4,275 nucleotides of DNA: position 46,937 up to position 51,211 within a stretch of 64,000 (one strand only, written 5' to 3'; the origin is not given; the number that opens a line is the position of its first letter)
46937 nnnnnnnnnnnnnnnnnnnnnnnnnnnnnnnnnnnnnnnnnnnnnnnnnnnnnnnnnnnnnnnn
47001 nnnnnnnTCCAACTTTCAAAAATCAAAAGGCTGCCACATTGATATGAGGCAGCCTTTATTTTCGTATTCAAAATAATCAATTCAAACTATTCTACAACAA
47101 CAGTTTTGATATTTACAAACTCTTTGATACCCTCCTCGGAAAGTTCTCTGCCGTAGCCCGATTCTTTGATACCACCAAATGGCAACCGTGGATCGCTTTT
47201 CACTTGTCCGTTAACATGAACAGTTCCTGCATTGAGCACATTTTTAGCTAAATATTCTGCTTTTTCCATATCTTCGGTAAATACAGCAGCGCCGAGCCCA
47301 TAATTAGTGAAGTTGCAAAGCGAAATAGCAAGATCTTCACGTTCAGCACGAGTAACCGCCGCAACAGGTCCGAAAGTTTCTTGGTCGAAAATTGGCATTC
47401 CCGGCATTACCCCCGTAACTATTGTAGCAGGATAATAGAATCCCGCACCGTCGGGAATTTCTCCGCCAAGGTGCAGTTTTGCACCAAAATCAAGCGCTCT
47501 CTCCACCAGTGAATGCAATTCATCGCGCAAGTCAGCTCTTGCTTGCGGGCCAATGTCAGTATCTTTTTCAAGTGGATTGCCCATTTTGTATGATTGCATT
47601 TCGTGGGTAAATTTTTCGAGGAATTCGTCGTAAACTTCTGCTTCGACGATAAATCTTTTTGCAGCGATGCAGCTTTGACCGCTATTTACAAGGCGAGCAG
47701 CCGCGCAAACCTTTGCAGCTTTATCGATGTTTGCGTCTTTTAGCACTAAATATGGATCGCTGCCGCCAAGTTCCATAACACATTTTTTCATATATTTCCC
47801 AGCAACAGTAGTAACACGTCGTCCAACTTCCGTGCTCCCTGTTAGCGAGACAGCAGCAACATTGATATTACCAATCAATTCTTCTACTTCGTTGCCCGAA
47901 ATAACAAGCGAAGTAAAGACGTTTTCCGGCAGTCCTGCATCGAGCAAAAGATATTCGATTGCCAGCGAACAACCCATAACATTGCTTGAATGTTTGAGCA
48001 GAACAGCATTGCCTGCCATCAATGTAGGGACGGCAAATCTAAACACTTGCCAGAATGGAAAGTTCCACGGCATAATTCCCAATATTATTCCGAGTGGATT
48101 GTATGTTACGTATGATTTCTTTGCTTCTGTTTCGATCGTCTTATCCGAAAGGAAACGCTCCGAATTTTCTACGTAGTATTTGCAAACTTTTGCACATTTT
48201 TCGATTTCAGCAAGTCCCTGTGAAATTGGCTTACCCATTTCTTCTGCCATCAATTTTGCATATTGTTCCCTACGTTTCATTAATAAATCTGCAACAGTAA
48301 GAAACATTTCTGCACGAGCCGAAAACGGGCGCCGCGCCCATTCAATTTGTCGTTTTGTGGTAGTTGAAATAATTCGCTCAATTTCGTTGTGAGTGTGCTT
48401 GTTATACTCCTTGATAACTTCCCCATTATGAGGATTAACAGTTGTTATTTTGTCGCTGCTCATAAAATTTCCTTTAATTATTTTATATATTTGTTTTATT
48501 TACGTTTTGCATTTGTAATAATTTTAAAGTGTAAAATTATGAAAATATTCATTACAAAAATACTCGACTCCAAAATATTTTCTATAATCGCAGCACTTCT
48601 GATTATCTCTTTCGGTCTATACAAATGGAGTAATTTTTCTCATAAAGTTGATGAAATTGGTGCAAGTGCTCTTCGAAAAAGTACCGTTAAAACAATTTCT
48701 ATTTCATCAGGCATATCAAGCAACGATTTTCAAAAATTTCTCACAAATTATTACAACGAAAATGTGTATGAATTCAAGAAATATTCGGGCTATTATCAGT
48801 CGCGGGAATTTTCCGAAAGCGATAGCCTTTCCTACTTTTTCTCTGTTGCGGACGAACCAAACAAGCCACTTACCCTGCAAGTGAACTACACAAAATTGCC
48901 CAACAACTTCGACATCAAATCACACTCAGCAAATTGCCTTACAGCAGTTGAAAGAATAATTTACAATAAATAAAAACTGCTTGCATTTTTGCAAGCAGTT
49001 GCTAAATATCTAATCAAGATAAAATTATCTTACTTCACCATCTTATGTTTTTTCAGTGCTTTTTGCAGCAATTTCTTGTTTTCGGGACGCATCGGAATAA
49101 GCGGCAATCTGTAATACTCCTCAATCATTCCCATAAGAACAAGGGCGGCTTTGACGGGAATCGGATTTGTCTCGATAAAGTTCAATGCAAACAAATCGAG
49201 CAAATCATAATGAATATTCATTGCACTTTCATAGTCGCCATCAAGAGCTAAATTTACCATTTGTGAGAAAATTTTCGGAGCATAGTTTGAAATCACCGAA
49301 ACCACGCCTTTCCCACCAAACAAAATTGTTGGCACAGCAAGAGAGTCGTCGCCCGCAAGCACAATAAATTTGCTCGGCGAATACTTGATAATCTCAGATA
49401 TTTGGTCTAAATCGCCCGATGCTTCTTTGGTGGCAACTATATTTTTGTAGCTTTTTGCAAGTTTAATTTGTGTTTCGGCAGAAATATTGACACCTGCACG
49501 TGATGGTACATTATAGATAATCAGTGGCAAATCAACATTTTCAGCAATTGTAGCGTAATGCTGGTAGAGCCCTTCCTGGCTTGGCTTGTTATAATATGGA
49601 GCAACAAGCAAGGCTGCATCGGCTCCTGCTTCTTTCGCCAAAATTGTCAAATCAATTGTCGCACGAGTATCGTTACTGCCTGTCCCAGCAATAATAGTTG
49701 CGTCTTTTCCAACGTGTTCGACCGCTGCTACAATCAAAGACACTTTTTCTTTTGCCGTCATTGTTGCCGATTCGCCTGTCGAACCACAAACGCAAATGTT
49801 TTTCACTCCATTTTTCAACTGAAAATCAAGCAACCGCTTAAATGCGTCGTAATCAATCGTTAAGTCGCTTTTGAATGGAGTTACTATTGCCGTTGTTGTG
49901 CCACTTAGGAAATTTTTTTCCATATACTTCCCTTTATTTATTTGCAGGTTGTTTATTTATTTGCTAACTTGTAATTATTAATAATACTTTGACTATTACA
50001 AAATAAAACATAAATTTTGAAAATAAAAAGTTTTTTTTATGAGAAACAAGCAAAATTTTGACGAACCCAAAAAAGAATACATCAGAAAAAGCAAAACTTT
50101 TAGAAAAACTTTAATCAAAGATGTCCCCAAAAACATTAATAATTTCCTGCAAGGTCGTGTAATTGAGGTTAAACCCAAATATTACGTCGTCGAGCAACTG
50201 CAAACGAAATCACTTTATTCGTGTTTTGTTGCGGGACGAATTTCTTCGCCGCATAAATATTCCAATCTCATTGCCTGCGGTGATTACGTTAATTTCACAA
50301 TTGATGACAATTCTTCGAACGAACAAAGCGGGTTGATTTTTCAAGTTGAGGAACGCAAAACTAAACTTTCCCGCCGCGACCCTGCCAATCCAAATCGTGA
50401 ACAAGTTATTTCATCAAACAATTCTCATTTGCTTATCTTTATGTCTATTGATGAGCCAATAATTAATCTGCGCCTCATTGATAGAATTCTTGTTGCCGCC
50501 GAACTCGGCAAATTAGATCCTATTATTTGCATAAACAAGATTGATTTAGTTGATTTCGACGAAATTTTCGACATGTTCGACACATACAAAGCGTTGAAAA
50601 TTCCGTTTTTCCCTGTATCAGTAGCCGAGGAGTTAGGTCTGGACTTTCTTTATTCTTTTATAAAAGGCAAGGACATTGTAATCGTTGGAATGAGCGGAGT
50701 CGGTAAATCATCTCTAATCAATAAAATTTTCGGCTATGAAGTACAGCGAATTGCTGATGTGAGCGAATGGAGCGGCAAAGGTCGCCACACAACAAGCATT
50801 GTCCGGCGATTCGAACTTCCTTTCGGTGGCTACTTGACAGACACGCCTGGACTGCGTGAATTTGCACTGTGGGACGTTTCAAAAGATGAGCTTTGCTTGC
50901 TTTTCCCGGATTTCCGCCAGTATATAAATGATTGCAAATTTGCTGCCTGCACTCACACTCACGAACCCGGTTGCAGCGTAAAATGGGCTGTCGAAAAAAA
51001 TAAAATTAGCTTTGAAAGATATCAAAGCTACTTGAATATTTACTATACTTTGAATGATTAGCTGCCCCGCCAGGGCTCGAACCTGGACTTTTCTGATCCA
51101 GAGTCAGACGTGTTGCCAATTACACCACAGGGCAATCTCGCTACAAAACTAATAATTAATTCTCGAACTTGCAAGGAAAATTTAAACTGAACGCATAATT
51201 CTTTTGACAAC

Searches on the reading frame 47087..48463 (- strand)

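Call 9: search_protein_families(library=ncbifam, proteins=[window:47087-48463:-], max_evalue=0.0001)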
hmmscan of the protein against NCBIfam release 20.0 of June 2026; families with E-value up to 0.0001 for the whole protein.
window:47087-48463:- (458 aa): 43 families (the best 25 are shown)
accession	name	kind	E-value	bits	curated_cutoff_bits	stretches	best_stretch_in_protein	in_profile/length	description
NF006915.0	PRK09406.1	equivalog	9.4e-160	532.4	730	1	6-456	3-455/457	NADP-dependent succinic semialdehyde dehydrogenase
NF010575.0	PRK13968.1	equivalog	2.8e-137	458.6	855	1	5-456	8-458/462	succinate-semialdehyde dehydrogenase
NF042989.1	AldDh_AldH_Clos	equivalog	2e-135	452.1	800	1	6-455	3-455/458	aldehyde dehydrogenase AldH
NF006916.0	PRK09407.1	equivalog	1.1e-100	337.7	521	1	4-457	34-492/526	succinic semialdehyde dehydrogenase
TIGR01804.1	BADH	equivalog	1.6e-96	323.6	668.6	1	5-453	14-467/467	betaine-aldehyde dehydrogenase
NF010000.0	PRK13473.1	subfamily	6.1e-95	318.6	615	1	4-457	17-472/475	aminobutyraldehyde dehydrogenase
NF040648.1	lactal_redase_Meth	equivalog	9.4e-95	318.3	650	1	3-457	10-462/463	lactaldehyde dehydrogenase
TIGR01780.1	SSADH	subfamily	2.3e-93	313.5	646.35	1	9-453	2-448/448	succinate-semialdehyde dehydrogenase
NF009725.0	PRK13252.1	equivalog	3.1e-90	303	593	1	3-458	21-480/488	betaine-aldehyde dehydrogenase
NF007497.0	PRK10090.1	equivalog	1.6e-87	294.3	500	1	4-456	22-476/480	aldehyde dehydrogenase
NF052305.1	DioxValDhHalo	equivalog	5.7e-82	276.1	750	1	3-456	19-480/483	2,5-dioxovalerate dehydrogenase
NF008415.0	PRK11241.1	equivalog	2.8e-81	273.7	828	1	3-456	25-479/482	NADP-dependent succinate-semialdehyde dehydrogenase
NF047626.1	SulfactDhSafD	equivalog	5.1e-81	273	700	1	7-457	4-454/454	sulfoacetaldehyde dehydrogenase SafD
NF042993.1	AlphKGSA_gudD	equivalog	9.3e-81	272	770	1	3-457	18-480/481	alpha-ketoglutaric semialdehyde dehydrogenase GucD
NF045736.1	PaDhStyDRhodo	equivalog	2.5e-78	263.8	800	1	4-457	18-477/479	phenylacetaldehyde dehydrogenase StyD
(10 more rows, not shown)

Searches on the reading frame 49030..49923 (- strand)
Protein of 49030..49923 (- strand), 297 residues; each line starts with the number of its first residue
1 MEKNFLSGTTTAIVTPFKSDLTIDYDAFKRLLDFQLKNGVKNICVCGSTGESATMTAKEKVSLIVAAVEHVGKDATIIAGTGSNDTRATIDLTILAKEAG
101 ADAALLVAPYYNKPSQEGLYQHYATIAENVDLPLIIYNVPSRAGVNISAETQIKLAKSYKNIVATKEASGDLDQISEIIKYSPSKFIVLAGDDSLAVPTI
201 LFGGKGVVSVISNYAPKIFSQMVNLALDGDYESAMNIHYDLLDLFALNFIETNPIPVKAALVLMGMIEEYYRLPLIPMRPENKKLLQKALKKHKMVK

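Call 10: search_protein_families(library=ncbifam, proteins=[window:49030-49923:-], max_evalue=0.0001)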
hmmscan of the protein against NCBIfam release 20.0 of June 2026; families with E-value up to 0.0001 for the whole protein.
window:49030-49923:- (297 aa): 7 families
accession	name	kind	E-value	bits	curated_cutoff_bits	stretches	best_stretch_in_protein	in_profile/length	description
TIGR00674.1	dapA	equivalog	2e-104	348.5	206.15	1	9-292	2-285/286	4-hydroxy-tetrahydrodipicolinate synthase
TIGR02313.1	HpaI-NOT-DapA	exception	1.1e-79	267.3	396.7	1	7-294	2-290/294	2,4-dihydroxyhept-2-ene-1,7-dioic acid aldolase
NF003164.0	PRK04147.1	equivalog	2.5e-42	145.2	281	1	6-293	4-290/294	N-acetylneuraminate lyase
NF002958.0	PRK03620.1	subfamily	2.6e-36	125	278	1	7-294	12-300/307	5-dehydro-4-deoxyglucarate dehydratase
TIGR03249.1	KdgD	equivalog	7.7e-35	120.4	373.95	1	2-293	5-298/299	5-dehydro-4-deoxyglucarate dehydratase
TIGR00683.1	nanA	equivalog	8.1e-35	120.6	382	1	6-289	1-281/293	N-acetylneuraminate lyase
NF040954.1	Arch_KDGaldase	equivalog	6.7e-30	104.4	390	1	11-293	5-281/288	bifunctional 2-dehydro-3-deoxy-phosphogluconate/2-dehydro-3-deoxy-6-phosphogalactonate aldolase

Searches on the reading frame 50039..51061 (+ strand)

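Call 10: search_protein_families(library=ncbifam, proteins=[window:50039-51061:+], max_evalue=0.0001)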
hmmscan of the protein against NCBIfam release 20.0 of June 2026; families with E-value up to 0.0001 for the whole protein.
window:50039-51061:+ (340 aa): 9 families
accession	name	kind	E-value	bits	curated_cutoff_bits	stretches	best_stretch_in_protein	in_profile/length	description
NF008931.0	PRK12288.1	equivalog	1.6e-66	224.7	360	1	40-339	43-334/347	small ribosomal subunit biogenesis GTPase RsgA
TIGR00157.1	TIGR00157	equivalog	6.4e-59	199.5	100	1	80-334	3-245/247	ribosome small subunit-dependent GTPase A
NF008932.0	PRK12289.1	equivalog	9e-50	169.7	483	1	34-334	10-297/363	small ribosomal subunit biogenesis GTPase RsgA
TIGR03597.1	GTPase_YqeH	equivalog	8.1e-08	31.8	297.4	1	201-272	142-215/361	ribosome biogenesis GTPase YqeH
NF000908.1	PRK00089.1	equivalog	4.1e-06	26.3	237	0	213-273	6-62/291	GTPase Era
TIGR00231.1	small_GTP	domain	4.5e-06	26.5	42.5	0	209-275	2-66/164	GTP-binding protein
TIGR03598.1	GTPase_YsxC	equivalog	4.5e-06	26.5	124.45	1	209-271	17-73/186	ribosome biogenesis GTP-binding protein YihA/YsxC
TIGR03918.1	GTP_HydF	equivalog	1.2e-05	24.4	325.55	1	212-273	9-67/392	[FeFe] hydrogenase H-cluster maturation GTPase HydF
NF003661.0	PRK05291.1-3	equivalog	4.3e-05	23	380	0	209-274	215-276/448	tRNA uridine-5-carboxymethylaminomethyl(34) synthesis GTPase MnmE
